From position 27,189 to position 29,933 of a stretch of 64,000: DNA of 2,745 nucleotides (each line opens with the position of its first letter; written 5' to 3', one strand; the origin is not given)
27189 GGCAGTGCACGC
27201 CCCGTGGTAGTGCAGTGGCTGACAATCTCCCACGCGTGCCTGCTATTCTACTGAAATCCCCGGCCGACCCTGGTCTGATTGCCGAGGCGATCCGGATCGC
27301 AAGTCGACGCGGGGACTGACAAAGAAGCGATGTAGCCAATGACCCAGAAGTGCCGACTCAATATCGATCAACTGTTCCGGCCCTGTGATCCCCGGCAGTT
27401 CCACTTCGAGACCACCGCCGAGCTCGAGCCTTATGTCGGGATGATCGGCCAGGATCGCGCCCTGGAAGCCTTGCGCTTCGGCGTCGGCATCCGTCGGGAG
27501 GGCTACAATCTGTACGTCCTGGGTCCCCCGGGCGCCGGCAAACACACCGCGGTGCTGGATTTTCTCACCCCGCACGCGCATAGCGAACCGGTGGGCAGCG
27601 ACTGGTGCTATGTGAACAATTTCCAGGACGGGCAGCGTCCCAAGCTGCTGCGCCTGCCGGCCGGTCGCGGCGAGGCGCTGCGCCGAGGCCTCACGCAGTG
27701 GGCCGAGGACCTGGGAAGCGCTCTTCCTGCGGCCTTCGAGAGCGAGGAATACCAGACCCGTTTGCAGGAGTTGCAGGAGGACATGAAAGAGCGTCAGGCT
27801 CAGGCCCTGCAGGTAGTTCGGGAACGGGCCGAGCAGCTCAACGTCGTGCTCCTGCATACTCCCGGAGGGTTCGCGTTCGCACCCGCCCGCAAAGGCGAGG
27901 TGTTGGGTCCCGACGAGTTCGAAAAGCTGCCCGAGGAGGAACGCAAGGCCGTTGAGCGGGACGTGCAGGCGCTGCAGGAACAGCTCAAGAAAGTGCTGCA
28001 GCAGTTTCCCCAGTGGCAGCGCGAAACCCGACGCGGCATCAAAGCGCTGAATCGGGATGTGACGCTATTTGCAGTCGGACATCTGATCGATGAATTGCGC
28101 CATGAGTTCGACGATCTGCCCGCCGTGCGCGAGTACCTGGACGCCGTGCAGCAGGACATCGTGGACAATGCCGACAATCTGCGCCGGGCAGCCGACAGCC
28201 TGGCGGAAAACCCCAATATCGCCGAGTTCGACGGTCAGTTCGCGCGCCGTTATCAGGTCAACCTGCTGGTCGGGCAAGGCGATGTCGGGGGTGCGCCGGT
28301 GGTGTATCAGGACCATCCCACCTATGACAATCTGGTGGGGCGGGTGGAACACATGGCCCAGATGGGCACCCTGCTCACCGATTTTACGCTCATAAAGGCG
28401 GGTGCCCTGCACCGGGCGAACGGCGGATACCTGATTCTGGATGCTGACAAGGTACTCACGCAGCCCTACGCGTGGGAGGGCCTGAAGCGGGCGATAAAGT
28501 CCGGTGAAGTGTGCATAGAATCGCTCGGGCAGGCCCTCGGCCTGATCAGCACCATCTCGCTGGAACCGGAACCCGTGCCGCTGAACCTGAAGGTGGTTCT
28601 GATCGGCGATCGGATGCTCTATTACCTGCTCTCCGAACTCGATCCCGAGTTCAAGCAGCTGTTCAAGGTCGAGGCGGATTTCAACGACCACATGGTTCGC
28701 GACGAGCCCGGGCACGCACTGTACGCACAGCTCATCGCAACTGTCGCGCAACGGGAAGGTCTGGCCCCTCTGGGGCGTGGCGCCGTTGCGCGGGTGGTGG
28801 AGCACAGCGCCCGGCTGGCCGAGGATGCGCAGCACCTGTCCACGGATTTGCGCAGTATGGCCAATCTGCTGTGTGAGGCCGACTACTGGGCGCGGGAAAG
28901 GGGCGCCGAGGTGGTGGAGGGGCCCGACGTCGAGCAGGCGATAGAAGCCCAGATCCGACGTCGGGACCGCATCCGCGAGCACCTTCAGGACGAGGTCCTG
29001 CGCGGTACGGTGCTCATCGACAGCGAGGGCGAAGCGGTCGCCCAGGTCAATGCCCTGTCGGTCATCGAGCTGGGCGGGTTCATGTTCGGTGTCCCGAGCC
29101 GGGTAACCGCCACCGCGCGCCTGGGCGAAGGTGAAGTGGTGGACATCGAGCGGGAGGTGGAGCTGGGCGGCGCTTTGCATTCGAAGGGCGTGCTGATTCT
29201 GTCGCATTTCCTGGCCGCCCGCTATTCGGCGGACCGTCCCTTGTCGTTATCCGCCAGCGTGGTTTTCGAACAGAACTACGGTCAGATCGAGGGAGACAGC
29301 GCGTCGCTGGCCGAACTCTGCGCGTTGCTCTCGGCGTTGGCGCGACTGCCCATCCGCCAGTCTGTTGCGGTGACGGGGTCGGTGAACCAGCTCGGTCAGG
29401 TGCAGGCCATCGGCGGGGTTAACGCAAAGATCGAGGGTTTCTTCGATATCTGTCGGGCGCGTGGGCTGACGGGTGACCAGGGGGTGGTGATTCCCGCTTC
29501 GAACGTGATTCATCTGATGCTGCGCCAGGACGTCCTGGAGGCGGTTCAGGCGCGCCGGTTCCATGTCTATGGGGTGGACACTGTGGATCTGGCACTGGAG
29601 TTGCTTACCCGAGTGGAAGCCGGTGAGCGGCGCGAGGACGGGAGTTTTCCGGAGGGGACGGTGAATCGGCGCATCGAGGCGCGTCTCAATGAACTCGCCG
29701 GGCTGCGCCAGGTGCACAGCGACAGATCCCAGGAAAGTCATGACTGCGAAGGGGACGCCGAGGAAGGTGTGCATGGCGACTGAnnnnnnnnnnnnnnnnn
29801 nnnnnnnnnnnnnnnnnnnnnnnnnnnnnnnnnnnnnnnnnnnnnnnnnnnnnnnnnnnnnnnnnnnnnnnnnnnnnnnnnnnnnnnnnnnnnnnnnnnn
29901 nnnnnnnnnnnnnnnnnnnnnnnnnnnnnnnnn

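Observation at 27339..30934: AsrA-like AAA+/Lon protease translationally coupled to a USP-like protein, with a convergent secreted-protein ORF overlapping the 3' end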

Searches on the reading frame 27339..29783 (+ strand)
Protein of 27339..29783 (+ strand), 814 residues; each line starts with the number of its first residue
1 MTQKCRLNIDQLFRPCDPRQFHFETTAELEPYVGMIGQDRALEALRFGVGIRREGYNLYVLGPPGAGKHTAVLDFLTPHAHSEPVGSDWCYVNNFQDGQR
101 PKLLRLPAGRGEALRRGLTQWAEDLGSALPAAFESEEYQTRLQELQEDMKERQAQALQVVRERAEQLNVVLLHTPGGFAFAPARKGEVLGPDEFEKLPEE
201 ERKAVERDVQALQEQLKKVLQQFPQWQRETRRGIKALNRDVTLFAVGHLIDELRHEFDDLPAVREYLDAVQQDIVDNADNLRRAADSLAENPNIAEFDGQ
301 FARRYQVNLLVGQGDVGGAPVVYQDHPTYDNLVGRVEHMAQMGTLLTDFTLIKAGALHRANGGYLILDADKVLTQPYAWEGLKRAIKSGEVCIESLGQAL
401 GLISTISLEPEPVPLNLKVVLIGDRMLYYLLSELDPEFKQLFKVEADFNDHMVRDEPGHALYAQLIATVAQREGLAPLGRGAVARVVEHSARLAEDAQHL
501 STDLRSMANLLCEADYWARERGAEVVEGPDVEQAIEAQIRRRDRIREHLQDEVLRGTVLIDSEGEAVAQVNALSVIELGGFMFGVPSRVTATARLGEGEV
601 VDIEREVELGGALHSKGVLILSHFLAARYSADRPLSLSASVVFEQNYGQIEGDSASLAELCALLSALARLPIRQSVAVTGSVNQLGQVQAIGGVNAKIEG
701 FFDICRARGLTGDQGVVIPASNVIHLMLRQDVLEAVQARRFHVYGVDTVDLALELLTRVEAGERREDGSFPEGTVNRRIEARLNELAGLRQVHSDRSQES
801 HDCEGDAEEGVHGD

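Call 3: search_protein_families(library=pfam, proteins=[window:27339-29783:+], max_evalue=0.1)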
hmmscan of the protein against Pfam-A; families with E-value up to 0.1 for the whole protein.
window:27339-29783:+ (814 aa): 5 families
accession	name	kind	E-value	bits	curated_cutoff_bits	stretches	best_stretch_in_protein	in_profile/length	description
PF13654.12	AAA_32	-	3e-57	192.7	21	1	318-449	2-133/133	LonB-like, AAA domain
PF20436.4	LonB_AAA-LID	-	9e-24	83.7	22.4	1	477-541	1-65/65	Archaeal LonB, AAA+ ATPase LID domain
PF20437.3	LonC_helical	-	2.3e-13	50.3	24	1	88-117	1-30/34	Lon-like LonC helical domain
PF05362.19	Lon_C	-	1.8e-07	31.4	21.1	1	651-737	108-184/205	Lon protease (S16) C-terminal proteolytic domain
PF01904.24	DUF72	-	0.023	15.2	25.3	1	173-270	42-133/217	Protein of unknown function DUF72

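Call 4: search_protein_families(library=ncbifam, proteins=[window:27339-29783:+], max_evalue=0.1)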
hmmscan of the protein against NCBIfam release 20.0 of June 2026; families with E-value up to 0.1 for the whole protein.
window:27339-29783:+ (814 aa): 9 families
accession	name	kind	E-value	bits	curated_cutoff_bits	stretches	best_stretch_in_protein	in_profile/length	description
TIGR00764.1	lon_rel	equivalog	5e-37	127.8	516.6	1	309-754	162-590/608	ATP-dependent protease LonB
TIGR02902.1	spore_lonB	equivalog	1.2e-11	43.9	723.3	1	649-737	438-519/531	ATP-dependent protease LonB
TIGR02903.1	spore_lon_C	equivalog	2.5e-10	39.5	678.8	1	648-723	521-589/615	Lon family ATP-dependent protease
NF008053.0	PRK10787.1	equivalog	1.3e-05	23.4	891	1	651-725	676-743/784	endopeptidase La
TIGR00763.1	lon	equivalog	7.3e-05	21.4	608.05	1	651-698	700-747/795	endopeptidase La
NF001626.0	PRK00411.1-5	equivalog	0.0044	15.9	417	0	491-570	237-317/374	ORC1-type DNA replication protein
NF009067.0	PRK12402.1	equivalog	0.011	14.7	317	1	35-93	17-73/340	replication factor C small subunit 2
TIGR00998.1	8a0101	subfamily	0.044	12.7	390.8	1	202-298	96-192/334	EmrA/EmrK family multidrug efflux transporter periplasmic adaptor subunit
NF033542.1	transpos_IS110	equivalog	0.081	12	140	0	103-176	152-227/343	IS110 family RNA-guided transposase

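Call 6: search_solved_structures(query=window:27339-29783:+, max_evalue=0.001, show_alignments=2)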
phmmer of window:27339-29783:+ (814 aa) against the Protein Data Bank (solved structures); distinct sequences matched with E-value up to 0.001: 25.
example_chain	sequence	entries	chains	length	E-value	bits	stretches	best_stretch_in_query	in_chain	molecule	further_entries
4fwd_A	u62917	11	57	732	4.8e-95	322.8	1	28-794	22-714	TTC1975 peptidase | endopeptidase La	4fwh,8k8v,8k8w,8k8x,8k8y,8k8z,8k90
7euy_A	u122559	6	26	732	1.4e-94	321.3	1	28-794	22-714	Endopeptidase La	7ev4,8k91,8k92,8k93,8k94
4fw9_A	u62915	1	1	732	1.4e-94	321.2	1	28-794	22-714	TTC1975 peptidase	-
7eux_A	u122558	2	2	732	6.5e-94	319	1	28-794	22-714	Endopeptidase La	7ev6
4fwg_A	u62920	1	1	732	8e-94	318.8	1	28-794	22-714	TTC1975 peptidase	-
4fwv_A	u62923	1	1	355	9.5e-28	100.2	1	43-449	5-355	TTC1975 peptidase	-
3k1j_A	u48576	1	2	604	1.4e-26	96.4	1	332-761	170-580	ATP-dependent protease Lon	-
1z0w_A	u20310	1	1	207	4.5e-14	55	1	561-728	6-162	Putative protease La homolog type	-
1z0e_A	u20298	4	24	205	5.6e-14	54.7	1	561-728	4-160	Putative protease La homolog type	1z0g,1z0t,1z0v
1z0b_A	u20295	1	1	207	3.2e-13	52.2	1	561-728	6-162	Putative protease La homolog type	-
1z0c_A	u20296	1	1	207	6.8e-13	51.1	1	561-728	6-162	Putative protease La homolog type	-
1xhk_A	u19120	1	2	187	2e-12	49.6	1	640-728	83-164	Putative protease La homolog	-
8dvh_A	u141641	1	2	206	1.4e-05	26.9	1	634-742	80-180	Lon protease 2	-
4ypl_A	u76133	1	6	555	5.8e-05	24.9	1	651-739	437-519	Lon protease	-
4zpx_A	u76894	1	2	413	5.9e-05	24.9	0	332-536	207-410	ATP-dependent protease Lon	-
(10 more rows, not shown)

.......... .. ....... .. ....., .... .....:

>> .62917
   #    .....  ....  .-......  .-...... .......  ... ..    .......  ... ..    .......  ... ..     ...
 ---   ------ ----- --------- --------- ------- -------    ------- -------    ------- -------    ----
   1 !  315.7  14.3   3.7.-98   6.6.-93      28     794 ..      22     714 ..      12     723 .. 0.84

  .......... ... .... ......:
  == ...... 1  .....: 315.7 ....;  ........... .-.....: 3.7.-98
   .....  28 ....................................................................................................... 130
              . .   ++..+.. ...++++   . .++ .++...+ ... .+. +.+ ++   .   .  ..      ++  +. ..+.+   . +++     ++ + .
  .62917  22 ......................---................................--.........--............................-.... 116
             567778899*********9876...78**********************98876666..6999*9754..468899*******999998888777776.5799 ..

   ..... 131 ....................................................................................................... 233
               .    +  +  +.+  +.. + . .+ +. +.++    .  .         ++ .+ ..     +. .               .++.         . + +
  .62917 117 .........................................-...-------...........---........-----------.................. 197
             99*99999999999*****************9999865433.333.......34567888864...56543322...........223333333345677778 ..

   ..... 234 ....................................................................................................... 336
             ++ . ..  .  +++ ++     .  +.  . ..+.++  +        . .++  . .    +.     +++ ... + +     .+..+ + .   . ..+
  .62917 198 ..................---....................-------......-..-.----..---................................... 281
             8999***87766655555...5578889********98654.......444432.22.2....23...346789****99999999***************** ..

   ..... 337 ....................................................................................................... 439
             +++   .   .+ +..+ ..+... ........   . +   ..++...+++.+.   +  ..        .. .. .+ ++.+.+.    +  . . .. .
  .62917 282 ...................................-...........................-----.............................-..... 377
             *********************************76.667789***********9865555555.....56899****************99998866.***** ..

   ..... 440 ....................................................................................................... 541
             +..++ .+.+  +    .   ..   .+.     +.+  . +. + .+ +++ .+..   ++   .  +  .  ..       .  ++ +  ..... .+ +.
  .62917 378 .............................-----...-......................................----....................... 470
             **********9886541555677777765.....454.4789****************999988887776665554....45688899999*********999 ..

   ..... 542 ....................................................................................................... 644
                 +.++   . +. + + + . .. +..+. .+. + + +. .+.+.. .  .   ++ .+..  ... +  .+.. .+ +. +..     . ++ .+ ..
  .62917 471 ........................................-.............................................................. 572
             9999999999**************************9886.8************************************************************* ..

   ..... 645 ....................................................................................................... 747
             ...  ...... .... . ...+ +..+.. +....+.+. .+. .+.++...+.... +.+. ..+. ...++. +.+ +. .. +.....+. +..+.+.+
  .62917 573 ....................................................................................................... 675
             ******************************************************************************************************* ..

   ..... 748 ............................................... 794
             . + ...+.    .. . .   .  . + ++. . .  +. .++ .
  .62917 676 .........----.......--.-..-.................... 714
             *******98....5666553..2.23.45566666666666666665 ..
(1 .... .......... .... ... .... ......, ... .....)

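Call 7: find_homologous_proteins(query=window:27339-29783:+)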
Query window:27339-29783:+ (814 aa): 7990 proteins with E <= 0.001 among 8000 candidates; the best 120 are listed.
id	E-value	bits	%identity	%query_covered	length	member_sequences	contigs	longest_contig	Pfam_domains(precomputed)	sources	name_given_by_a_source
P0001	0.0e+0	1817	100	100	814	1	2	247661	PF13654.13,PF20436.5,PF05362.20,PF20437.4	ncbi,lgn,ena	ncbi:MAG: ATP-binding protein [Gammaproteobacteria bacterium]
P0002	0.0e+0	1494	83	100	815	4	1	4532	PF13654.13,PF20436.5,PF05362.20,PF20437.4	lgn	-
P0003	0.0e+0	1491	83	99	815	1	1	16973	PF13654.13,PF20436.5,PF05362.20,PF20437.4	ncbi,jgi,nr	ncbi:MAG TPA: ATP-binding protein [Gammaproteobacteria bacterium]|nr:ATP-binding protein [Gammaprote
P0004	0.0e+0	1469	80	100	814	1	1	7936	PF13654.13,PF20436.5,PF05362.20,PF20437.4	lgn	-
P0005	0.0e+0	1186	71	92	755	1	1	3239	PF13654.13,PF20436.5,PF05362.20,PF20437.4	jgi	-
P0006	0.0e+0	1087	62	97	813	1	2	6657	PF13654.13,PF20436.5,PF05362.20,PF20437.4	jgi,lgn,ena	-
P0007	0.0e+0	1083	62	97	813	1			PF13654.13,PF20436.5,PF05362.20,PF20437.4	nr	nr:ATP-binding protein [Anaerolineae bacterium]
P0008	0.0e+0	1080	62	98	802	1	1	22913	PF13654.13,PF20436.5,PF05362.20,PF20437.4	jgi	jgi:lon-related putative ATP-dependent protease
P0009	0.0e+0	1075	61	98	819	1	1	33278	PF13654.13,PF20436.5,PF05362.20,PF20437.4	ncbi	-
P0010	0.0e+0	1069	60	96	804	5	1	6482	PF13654.13,PF20436.5,PF05362.20,PF20437.4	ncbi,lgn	-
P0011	0.0e+0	1069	61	95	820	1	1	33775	PF13654.13,PF20436.5,PF05362.20,PF20437.4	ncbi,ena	-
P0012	0.0e+0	1069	60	98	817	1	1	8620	PF13654.13,PF20436.5,PF05362.20,PF20437.4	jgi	-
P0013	0.0e+0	1067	60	97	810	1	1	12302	PF13654.13,PF20436.5,PF05362.20,PF20437.4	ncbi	-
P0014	0.0e+0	1067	60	97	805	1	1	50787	PF13654.13,PF20436.5,PF05362.20,PF20437.4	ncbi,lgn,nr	ncbi:MAG TPA: AAA family ATPase [Caldilineae bacterium]|nr:AAA family ATPase [Caldilineae bacterium]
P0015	0.0e+0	1066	60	99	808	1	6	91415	PF13654.13,PF20436.5,PF05362.20,PF20437.4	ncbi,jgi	-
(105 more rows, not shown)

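Call 8: find_encoding_contigs(protein=P0003, flank=5000, max_places=3)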
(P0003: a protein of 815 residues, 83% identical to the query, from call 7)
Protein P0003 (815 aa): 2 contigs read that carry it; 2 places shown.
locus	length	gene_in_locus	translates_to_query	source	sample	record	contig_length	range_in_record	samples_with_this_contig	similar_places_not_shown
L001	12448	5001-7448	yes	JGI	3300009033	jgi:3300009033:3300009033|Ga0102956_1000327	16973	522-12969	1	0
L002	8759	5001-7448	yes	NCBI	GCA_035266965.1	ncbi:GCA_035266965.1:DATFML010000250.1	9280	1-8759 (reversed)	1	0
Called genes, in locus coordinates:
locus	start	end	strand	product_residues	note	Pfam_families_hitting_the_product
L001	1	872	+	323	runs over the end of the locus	PF01058:Oxidored_q6, PF14720:NiFe_hyd_SSU_C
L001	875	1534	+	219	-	PF02665:Nitrate_red_gam (faint)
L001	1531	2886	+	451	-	PF13187:Fer4_9 (faint), PF00037:Fer4 (faint), PF12837:Fer4_6 (faint), PF13183:Fer4_8, PF12838:Fer4_7 (weak), PF13534:Fer4_17, PF02754:CCG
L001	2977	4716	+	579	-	PF27537:HoxH (weak), PF00374:NiFeSe_Hases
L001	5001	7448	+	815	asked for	PF20437:LonC_helical, PF13654:AAA_32, PF20436:LonB_AAA-LID, PF05362:Lon_C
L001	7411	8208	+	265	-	-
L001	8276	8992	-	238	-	PF06210:DUF1003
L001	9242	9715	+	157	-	PF02635:DsrE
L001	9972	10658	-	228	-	PF01135:PCMT, PF13489:Methyltransf_23 (weak), PF13847:Methyltransf_31 (weak), PF08241:Methyltransf_11 (weak), PF13649:Methyltransf_25 (weak)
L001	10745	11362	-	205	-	PF01813:ATP-synt_D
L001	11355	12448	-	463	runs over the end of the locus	PF00006:ATP-synt_ab, PF22919:ATP-synt_VA_C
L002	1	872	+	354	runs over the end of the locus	PF01058:Oxidored_q6, PF14720:NiFe_hyd_SSU_C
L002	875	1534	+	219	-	PF02665:Nitrate_red_gam (faint)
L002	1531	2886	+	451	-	PF13187:Fer4_9 (faint), PF00037:Fer4 (faint), PF12837:Fer4_6 (faint), PF13183:Fer4_8, PF12838:Fer4_7 (weak), PF13534:Fer4_17, PF02754:CCG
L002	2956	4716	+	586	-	PF27537:HoxH, PF00374:NiFeSe_Hases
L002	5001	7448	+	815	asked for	PF20437:LonC_helical, PF13654:AAA_32, PF20436:LonB_AAA-LID, PF05362:Lon_C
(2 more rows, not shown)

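Call 9: find_encoding_contigs(protein=P0004, flank=5000, max_places=3)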
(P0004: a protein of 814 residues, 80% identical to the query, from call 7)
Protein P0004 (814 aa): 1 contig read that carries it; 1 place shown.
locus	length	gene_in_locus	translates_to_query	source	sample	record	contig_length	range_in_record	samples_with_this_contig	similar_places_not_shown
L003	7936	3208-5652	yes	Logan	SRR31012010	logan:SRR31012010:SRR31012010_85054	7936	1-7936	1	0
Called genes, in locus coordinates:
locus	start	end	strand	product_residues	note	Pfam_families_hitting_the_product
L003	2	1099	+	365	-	?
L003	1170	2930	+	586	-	PF27537:HoxH, PF00374:NiFeSe_Hases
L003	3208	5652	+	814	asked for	PF20437:LonC_helical, PF13654:AAA_32, PF20436:LonB_AAA-LID, PF05362:Lon_C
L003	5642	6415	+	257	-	PF00582:Usp (weak)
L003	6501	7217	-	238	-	PF06210:DUF1003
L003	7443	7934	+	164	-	?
